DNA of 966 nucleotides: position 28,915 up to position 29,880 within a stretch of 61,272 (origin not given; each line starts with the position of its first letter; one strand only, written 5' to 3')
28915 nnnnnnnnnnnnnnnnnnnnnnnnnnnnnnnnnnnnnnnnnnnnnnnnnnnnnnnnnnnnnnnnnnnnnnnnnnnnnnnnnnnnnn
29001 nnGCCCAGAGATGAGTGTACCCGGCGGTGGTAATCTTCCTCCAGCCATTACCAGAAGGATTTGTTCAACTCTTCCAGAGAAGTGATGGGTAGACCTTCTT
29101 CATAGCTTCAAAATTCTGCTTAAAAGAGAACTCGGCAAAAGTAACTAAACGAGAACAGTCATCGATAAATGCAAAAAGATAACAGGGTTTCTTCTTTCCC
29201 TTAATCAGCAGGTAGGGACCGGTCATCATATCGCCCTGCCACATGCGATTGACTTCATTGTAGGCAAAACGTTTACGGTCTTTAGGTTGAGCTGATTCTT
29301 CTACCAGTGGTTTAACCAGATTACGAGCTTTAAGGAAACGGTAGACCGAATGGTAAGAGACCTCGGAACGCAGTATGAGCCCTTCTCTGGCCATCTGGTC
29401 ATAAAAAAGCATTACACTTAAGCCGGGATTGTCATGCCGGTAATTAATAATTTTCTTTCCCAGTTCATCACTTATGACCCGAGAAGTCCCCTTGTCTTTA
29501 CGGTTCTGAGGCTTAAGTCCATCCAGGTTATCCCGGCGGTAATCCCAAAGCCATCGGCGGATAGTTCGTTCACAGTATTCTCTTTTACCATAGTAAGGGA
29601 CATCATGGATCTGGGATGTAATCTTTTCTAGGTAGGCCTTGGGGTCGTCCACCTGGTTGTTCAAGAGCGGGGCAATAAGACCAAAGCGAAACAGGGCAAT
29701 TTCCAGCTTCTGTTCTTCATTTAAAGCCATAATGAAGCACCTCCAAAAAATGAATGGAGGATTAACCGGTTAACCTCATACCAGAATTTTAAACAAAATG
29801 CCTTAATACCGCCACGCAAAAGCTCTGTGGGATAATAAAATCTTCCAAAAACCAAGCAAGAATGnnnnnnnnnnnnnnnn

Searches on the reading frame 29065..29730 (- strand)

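Call 28: search_protein_families(library=pfam, proteins=[window:29065-29730:-], max_evalue=0.01)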
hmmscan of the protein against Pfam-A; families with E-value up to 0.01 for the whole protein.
window:29065-29730:- (221 aa): 4 families
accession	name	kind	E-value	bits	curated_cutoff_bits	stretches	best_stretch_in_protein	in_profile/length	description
PF13565.12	HTH_32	-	1.9e-07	32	33.7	1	56-133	1-73/73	Homeodomain-like domain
PF00665.32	rve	-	5e-06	27.1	32.6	1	159-203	3-44/102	Integrase core domain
PF13551.12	HTH_29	-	0.001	19.6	28.1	1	52-83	24-55/64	Winged helix-turn helix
PF13518.12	HTH_28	-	0.0052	17.3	25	1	52-80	24-52/52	Helix-turn-helix domain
